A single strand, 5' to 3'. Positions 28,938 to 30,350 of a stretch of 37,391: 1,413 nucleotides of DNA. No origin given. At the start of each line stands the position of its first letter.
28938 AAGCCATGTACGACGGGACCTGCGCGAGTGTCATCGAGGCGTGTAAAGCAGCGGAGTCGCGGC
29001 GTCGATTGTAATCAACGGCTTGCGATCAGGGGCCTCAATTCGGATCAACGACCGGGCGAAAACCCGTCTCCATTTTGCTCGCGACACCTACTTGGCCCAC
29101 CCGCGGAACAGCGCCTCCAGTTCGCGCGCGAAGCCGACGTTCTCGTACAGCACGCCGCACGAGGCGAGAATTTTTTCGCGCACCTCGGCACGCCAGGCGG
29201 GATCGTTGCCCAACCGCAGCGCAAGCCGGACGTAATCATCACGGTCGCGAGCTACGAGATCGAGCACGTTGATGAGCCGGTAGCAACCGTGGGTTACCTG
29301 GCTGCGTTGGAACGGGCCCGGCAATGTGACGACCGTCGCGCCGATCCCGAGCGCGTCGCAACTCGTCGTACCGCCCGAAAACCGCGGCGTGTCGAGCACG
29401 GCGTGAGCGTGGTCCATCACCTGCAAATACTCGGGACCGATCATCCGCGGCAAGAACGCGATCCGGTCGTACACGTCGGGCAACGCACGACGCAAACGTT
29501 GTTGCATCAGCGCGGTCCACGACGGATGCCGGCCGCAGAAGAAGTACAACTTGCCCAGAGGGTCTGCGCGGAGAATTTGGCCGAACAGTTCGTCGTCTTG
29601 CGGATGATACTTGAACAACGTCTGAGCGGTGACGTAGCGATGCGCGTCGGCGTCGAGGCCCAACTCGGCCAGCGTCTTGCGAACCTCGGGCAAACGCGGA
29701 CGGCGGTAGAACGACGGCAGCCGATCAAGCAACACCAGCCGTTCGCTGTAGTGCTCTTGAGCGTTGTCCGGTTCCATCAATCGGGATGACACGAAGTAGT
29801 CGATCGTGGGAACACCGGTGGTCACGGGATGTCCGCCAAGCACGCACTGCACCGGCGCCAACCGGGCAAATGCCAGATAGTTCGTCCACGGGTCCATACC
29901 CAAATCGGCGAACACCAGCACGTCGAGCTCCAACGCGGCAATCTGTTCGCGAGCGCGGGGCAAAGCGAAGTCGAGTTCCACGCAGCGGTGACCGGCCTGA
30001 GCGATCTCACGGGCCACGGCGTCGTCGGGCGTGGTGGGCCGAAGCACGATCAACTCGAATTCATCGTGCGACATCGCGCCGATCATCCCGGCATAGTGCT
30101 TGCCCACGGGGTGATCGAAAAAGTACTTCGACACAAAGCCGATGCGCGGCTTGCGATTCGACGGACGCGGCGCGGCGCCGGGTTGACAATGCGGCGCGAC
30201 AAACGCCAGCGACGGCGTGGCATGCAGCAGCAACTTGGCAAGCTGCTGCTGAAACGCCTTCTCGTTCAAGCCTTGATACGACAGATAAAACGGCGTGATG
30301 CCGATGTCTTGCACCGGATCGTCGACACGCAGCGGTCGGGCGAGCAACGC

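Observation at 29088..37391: Candidate undescribed glycosylation system: six sugar-tailoring genes bracketed by two paralogous TPR/GT41 transferases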

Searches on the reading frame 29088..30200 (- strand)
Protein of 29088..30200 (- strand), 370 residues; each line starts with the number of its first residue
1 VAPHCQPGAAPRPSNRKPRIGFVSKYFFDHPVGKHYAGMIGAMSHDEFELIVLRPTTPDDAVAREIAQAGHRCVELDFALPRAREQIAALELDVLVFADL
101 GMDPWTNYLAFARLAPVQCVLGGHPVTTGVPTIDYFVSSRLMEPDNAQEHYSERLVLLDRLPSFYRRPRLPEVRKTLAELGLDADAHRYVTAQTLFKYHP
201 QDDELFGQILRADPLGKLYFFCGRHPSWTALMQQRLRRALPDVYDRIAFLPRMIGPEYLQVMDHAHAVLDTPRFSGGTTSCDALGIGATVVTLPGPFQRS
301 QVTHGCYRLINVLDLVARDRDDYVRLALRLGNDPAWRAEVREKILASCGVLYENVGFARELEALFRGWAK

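Call 19: search_solved_structures(query=window:29088-30200:-, max_evalue=0.01, show_alignments=2)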
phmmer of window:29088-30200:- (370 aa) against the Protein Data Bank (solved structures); distinct sequences matched with E-value up to 0.01: 23.
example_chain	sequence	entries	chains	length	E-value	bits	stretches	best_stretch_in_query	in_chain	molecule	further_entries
6q4m_A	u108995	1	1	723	2.6e-26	95.7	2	175-365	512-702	UDP-N-acetylglucosamine--peptide N-acetylglucosaminyltransferase 110 kDa subunit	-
5hgv_A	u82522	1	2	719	3.2e-26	95.5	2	175-365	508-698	UDP-N-acetylglucosamine--peptide N-acetylglucosaminyltransferase 110 kDa subunit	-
5npr_A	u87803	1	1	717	4.4e-26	95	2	175-365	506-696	UDP-N-acetylglucosamine--peptide N-acetylglucosaminyltransferase 110 kDa subunit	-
5nps_A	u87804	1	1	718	4.4e-26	95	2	175-365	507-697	UDP-N-acetylglucosamine--peptide N-acetylglucosaminyltransferase 110 kDa subunit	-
3pe3_A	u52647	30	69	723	4.5e-26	95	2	175-365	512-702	UDP-N-acetylglucosamine--peptide N-acetylglucosaminyltransferase 110 kDa subunit | UDP-N-ACETYLGLUCOSAMINE--PEPTIDE N-ACETYLGLUCOSAMINYL TRANSFERASE 110 KDA SUB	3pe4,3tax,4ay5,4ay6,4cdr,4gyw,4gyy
8cm9_A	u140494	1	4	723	4.5e-26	95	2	175-365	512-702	UDP-N-acetylglucosamine--peptide N-acetylglucosaminyltransferase 110 kDa subunit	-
6tka_AAA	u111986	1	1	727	4.6e-26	94.9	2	175-365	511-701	UDP-N-acetylglucosamine--peptide N-acetylglucosaminyltransferase 110 kDa subunit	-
5lwv_A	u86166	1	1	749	5.1e-26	94.8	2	175-365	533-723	Host cell factor 1,UDP-N-acetylglucosamine--peptide N-acetylglucosaminyltransferase 110 kD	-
5lvv_A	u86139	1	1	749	5.1e-26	94.8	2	175-365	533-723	UDP-N-acetylglucosamine--peptide N-acetylglucosaminyltransferase 110 kDa subunit,UDP-N-ace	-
6ibo_A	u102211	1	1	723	8.6e-26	94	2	175-365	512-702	UDP-N-acetylglucosamine--peptide N-acetylglucosaminyltransferase 110 kDa subunit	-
7yeh_B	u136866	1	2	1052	1.5e-25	93.3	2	175-365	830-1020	UDP-N-acetylglucosamine--peptide N-acetylglucosaminyltransferase 110 kDa subunit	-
7yea_A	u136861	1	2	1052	1.5e-25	93.3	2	175-365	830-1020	UDP-N-acetylglucosamine--peptide N-acetylglucosaminyltransferase 110 kDa subunit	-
7ntf_A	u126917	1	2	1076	1.5e-25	93.3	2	175-365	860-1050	Isoform 1 of UDP-N-acetylglucosamine--peptide N-acetylglucosaminyltransferase 110 kDa subu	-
5djs_A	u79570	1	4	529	2.3e-21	79.5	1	11-366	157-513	Tetratricopeptide TPR_2 repeat protein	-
5a01_A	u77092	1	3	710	4.9e-21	78.4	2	180-369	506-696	O-GLYCOSYLTRANSFERASE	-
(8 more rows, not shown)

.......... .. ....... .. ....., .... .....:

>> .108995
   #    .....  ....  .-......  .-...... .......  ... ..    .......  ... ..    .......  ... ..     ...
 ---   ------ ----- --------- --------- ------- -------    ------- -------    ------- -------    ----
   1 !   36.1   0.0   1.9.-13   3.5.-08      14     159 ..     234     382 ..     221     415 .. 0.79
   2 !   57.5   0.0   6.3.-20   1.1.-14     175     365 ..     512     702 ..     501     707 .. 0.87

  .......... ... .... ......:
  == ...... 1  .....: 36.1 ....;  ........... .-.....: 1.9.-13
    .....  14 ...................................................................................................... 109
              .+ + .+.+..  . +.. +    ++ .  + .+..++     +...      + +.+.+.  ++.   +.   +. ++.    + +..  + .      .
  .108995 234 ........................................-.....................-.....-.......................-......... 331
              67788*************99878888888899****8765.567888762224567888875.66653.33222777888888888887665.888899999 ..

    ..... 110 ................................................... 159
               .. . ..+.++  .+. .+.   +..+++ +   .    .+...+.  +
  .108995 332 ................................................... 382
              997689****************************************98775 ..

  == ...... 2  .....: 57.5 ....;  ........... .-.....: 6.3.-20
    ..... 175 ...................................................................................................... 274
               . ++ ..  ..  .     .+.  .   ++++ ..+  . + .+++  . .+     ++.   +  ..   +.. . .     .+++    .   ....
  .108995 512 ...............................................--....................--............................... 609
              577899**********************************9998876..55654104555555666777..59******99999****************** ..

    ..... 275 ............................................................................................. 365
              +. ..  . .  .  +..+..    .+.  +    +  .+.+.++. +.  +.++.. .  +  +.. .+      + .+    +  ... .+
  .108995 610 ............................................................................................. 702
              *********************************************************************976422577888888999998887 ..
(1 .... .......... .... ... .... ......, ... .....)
